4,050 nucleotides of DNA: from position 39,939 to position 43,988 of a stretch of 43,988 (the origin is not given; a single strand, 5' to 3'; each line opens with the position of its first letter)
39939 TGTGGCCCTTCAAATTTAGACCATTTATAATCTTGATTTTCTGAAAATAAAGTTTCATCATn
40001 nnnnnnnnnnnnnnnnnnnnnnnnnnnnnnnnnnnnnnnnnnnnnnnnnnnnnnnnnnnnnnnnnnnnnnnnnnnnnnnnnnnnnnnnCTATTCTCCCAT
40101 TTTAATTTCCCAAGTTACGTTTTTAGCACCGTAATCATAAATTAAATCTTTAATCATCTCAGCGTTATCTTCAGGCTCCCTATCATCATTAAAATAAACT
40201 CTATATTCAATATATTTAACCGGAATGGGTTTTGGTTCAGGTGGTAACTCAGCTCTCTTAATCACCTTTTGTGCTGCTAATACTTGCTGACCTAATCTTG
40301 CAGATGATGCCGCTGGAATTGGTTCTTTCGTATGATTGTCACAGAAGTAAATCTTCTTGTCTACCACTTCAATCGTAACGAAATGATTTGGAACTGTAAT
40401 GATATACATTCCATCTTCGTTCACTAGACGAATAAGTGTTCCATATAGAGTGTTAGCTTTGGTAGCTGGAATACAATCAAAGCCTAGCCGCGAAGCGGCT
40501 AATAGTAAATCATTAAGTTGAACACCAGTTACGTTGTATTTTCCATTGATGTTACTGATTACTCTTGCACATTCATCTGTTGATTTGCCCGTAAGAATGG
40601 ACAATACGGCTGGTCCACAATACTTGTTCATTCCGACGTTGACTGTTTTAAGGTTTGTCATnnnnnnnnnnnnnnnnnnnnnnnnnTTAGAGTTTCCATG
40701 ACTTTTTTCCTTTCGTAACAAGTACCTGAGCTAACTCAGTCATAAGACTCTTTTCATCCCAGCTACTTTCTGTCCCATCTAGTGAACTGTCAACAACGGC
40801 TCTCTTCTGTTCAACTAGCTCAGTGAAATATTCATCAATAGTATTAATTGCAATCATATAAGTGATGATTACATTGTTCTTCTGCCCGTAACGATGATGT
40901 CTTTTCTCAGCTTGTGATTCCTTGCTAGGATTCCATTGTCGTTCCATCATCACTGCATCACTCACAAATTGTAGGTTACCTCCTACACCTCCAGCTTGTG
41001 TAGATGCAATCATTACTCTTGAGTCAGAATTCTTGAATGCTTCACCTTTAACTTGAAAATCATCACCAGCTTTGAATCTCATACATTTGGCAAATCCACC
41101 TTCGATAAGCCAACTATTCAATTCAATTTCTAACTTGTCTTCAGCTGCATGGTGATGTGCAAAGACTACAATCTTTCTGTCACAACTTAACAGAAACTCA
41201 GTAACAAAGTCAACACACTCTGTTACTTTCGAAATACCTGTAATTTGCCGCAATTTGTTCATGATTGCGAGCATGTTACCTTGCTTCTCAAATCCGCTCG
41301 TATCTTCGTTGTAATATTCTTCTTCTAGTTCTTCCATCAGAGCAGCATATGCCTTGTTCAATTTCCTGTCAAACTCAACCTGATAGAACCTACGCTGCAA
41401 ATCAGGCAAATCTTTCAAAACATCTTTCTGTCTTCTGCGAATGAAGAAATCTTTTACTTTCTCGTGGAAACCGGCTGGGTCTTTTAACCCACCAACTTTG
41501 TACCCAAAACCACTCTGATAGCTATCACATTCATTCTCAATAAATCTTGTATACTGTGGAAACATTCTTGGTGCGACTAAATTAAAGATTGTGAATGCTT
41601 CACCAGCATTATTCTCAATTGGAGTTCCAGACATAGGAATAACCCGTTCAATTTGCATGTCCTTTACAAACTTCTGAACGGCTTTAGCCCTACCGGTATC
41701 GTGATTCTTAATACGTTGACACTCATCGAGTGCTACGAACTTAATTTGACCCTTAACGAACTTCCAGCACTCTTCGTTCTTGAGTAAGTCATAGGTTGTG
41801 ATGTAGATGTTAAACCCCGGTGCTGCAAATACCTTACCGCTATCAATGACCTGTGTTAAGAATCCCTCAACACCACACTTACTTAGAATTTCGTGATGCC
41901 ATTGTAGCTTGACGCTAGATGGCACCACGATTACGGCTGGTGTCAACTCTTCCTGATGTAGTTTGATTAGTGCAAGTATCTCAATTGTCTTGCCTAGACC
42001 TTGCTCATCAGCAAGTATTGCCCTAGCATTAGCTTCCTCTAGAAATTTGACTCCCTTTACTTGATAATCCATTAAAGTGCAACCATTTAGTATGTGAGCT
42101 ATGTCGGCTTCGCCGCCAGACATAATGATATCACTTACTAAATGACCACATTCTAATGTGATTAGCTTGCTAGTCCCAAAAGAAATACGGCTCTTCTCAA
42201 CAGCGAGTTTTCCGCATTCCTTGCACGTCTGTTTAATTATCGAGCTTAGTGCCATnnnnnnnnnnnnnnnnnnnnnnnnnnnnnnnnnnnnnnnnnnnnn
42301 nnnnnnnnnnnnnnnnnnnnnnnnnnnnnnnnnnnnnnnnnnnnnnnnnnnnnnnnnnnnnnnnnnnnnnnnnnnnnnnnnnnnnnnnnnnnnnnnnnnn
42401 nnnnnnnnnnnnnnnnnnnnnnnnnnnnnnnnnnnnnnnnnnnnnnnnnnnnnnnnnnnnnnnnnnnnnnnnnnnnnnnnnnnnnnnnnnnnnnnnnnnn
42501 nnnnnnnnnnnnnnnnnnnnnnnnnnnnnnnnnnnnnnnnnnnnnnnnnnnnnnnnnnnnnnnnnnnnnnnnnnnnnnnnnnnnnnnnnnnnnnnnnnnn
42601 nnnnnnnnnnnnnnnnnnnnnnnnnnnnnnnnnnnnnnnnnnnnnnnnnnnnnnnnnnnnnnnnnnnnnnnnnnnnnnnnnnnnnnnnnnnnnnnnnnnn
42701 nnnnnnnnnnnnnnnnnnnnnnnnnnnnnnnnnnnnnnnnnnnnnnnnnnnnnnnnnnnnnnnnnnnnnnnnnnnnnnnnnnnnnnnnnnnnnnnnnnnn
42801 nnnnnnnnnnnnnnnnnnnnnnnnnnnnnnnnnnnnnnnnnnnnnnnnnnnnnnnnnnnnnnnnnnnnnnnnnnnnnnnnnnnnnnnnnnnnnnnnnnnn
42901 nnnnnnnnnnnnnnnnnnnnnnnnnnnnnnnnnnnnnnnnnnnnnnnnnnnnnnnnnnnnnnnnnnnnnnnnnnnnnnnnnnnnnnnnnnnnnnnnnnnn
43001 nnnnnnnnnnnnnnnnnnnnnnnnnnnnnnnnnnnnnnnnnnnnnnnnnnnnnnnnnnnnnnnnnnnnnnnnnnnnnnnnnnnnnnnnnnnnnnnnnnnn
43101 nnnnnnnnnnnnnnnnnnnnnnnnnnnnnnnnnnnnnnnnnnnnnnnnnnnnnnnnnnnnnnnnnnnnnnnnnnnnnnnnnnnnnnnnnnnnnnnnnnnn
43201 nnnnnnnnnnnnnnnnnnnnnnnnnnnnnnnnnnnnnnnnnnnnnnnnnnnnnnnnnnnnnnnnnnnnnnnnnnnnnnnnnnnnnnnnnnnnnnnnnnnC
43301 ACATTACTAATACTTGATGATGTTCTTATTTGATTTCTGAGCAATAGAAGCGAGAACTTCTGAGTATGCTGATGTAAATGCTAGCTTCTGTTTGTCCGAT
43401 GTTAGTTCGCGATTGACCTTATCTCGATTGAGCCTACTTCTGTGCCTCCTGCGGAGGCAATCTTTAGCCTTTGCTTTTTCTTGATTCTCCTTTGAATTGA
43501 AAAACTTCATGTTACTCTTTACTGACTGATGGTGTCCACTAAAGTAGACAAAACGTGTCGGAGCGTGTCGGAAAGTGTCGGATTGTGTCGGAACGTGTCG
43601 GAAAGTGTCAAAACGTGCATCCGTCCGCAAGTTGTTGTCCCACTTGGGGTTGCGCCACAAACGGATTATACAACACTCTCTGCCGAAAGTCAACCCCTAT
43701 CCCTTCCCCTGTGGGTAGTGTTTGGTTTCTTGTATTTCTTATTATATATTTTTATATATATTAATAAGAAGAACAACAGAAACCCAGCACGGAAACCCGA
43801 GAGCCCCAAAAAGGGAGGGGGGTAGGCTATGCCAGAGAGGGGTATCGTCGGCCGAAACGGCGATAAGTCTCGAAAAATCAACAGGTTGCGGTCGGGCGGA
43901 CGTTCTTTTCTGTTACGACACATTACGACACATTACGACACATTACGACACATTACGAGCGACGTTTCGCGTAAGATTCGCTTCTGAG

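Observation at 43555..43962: Inverted, helically phased CGACAC arrays bracket an AT-rich core and the early promoter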

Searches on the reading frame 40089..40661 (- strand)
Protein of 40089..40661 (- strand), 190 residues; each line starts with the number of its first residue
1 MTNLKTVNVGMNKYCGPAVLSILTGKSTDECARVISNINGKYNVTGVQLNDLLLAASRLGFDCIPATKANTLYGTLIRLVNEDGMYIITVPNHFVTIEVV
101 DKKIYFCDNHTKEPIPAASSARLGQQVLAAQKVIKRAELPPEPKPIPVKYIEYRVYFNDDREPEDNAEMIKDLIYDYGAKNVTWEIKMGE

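Call 8: search_protein_families(library=pfam, proteins=[window:40089-40661:-], max_evalue=0.01)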
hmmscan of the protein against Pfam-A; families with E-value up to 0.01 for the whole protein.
window:40089-40661:- (190 aa): 0 families

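Call 11: search_protein_families(library=phrogs, proteins=[window:40089-40661:-], max_evalue=0.01)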
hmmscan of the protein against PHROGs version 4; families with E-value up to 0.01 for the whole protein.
window:40089-40661:- (190 aa): 0 families

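Call 64: search_protein_families(library=pfam, proteins=[window:40089-40661:-], max_evalue=5)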
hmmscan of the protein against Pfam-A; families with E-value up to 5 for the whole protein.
window:40089-40661:- (190 aa): 2 families
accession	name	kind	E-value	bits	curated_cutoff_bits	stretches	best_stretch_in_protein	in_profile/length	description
PF03412.21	Peptidase_C39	-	0.023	15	22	1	10-104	8-99/133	Peptidase C39 family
PF07124.16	Phytoreo_P8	-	0.045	13.1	22.3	1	31-109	157-233/427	Phytoreovirus outer capsid protein P8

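Call 108: search_protein_families(library=ncbifam, proteins=[window:40089-40661:-], max_evalue=0.1)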
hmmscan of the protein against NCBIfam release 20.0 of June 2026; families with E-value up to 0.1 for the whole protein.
window:40089-40661:- (190 aa): 0 families

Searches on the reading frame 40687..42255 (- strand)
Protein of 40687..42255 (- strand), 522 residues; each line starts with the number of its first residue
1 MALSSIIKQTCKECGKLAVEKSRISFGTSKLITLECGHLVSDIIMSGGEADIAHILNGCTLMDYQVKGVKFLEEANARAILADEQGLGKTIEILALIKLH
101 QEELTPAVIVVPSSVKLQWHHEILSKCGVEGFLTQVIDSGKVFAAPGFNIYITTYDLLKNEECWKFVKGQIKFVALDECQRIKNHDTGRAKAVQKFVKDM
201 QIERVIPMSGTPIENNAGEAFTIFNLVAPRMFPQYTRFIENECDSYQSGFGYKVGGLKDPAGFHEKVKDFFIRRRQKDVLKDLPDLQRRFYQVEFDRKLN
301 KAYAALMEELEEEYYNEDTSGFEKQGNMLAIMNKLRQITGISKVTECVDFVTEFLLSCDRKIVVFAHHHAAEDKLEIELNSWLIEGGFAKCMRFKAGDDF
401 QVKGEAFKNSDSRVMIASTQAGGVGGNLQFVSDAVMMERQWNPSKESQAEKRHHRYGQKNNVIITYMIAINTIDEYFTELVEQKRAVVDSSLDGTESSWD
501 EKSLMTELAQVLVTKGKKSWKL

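Call 8: search_protein_families(library=pfam, proteins=[window:40687-42255:-], max_evalue=0.01)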
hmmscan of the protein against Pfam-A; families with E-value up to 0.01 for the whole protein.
window:40687-42255:- (522 aa): 4 families
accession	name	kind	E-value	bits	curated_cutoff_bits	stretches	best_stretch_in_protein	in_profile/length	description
PF00176.29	SNF2-rel_dom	-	7e-36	124.2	24.9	1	64-338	1-284/290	SNF2-related domain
PF04851.21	ResIII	-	2.2e-06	28.1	22.5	1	61-213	4-163/164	Type III restriction enzyme, res subunit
PF00271.37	Helicase_C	-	3.1e-06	27.8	23.5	1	359-457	15-110/110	Helicase conserved C-terminal domain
PF00270.35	DEAD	-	4.6e-05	23.6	26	1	78-215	16-163/167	DEAD/DEAH box helicase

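Call 13: find_related_loci(query=window:40687-42255:-, collection=viral_contigs, flank=10000)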
Query window:40687-42255:- (522 aa) in viral_contigs; peptide patterns used: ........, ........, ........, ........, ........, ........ (x = any residue, [..] = any of these).
26 stretches matched a pattern; 24 encode a relative of the query (tblastn E <= 1e-3); 24 distinct loci.
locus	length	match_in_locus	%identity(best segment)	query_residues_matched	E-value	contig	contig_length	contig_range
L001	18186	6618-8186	81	1-522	0e+0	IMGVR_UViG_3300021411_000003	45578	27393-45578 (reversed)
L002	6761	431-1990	81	2-522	0e+0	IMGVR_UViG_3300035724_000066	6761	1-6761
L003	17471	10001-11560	81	2-522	0e+0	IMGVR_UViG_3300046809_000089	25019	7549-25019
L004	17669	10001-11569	79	1-522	0e+0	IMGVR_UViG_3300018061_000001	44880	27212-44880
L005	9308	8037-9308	80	2-426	0e+0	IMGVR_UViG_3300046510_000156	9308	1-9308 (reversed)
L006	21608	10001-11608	55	1-522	0e+0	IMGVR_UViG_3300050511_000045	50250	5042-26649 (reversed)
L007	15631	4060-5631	56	1-522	0e+0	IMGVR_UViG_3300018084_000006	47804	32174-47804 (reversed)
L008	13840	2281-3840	53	1-522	1e-176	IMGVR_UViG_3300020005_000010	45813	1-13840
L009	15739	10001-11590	49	1-522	5e-160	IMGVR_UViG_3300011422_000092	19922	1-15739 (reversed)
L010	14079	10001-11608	55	1-522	0e+0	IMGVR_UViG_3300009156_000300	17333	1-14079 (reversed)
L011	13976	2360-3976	37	7-515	2e-94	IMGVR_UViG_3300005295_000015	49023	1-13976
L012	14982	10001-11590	35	3-522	6e-93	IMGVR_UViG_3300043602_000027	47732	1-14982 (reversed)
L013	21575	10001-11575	37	1-520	5e-90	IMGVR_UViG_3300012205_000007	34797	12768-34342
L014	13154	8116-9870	35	5-520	1e-89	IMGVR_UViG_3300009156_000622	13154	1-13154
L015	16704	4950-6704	35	5-520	1e-89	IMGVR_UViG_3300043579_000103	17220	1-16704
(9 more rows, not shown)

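Call 67: search_dna_similar(query=window:40687-42255:-, collection=phages, mode=protein, max_evalue=1e-20, max_rows=20)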
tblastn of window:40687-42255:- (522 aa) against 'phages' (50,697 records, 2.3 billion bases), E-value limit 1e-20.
Records with a match: 47; places in all: 47; records where one place covers at least 80% of the query: 45.
Best place of each record, by identity: <60% 47.
By first word of the organism name: Bacteriophage 7; Bacillus 7; Gordonia 6; Cellulophaga 5; Listeria 4; Serratia 4; Clostridium 3; Pseudomonas 3; Enterococcus 2; Bacteroides 2; and 4 more.
By host as written in the record: - 10; Gordonia terrae 3612 5; Listeria monocytogenes 4; Serratia marcescens 4; Pseudomonas fluorescens ATCC 13525 2; Cellulophaga sp. MM#3 2; Bacillus subtilis KCCM12150 2; Enterococcus faecalis 1; and 17 more.
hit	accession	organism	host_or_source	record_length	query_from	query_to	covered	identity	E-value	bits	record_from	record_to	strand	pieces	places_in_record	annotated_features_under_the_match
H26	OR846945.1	Listeria phage LM 4-11-1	Listeria monocytogenes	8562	19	496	92%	27.5%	3e-36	149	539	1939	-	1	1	record has no annotation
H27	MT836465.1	Bacteriophage sp.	human fecal samples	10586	49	514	89%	26.9%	1e-28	126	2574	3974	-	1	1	record has no annotation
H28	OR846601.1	Enterococcus phage Efs 1-1-1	Enterococcus faecalis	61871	49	496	86%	27.9%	7e-36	149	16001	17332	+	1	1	record has no annotation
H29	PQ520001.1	Enterococcus phage IME_EF3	-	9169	49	496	86%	27.9%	6e-36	148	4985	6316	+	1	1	record has no annotation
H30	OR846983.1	Listeria phage LM 4-11-1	Listeria monocytogenes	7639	59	512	87%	27.4%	2e-30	131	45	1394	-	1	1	record has no annotation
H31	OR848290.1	Listeria phage LM 4-14-1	Listeria monocytogenes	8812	59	512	87%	27.4%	2e-30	131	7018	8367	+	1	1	record has no annotation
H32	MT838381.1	Bacteriophage sp.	human fecal samples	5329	61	522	89%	26.7%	7e-31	133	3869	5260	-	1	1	record has no annotation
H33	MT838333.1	Bacteriophage sp.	human fecal samples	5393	58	492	83%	28.4%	2e-37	152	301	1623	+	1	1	record has no annotation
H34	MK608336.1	Serratia phage Serbin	Serratia marcescens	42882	48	493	85%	27.1%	8e-22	105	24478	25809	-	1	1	helicase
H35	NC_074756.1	Serratia phage Serbin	Serratia marcescens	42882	48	493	85%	27.1%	8e-22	105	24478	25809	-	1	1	helicase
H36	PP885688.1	Tunturiibacter phage Tunturi_5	Tunturiibacter psychrotolerans X4BP1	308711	45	485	84%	27.4%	8e-25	115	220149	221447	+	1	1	DNA helicase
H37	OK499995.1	Serratia phage vB_SmaS_Tlacuache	Serratia marcescens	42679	48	493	85%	26.9%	9e-21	102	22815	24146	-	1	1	hypothetical protein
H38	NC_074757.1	Serratia phage vB_SmaS_Tlacuache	Serratia marcescens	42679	48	493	85%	26.9%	9e-21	102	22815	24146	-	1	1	hypothetical protein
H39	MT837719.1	Bacteriophage sp.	human fecal samples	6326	61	495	83%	27.5%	5e-34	142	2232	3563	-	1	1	record has no annotation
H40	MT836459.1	Bacteriophage sp.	human fecal samples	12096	61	494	83%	27.5%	5e-29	127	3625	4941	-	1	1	record has no annotation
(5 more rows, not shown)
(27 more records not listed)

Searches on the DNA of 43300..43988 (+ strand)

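Call 6: search_dna_similar(query=window:43300-43988:+, collection=phages, mode=distant, max_rows=30)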
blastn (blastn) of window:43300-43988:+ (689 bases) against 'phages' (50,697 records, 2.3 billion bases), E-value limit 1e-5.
No match.

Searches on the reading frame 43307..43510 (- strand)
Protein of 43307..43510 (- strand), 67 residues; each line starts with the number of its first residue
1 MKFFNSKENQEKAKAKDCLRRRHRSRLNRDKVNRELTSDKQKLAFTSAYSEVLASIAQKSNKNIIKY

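Call 8: search_protein_families(library=pfam, proteins=[window:43307-43510:-], max_evalue=0.01)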
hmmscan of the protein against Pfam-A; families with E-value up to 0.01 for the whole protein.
window:43307-43510:- (67 aa): 0 families

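Call 11: search_protein_families(library=phrogs, proteins=[window:43307-43510:-], max_evalue=0.01)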
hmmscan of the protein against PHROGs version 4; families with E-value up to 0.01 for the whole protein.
window:43307-43510:- (67 aa): 0 families

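Call 64: search_protein_families(library=pfam, proteins=[window:43307-43510:-], max_evalue=5)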
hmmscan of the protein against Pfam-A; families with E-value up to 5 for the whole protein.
window:43307-43510:- (67 aa): 2 families
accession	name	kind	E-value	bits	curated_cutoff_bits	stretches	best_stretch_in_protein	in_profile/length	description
PF00123.25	Hormone_2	-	0.022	15.2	21.2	1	45-59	6-20/28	Peptide hormone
PF10798.13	YmgB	-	0.11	12.8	22.3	1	46-66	7-27/59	Biofilm development protein YmgB/AriR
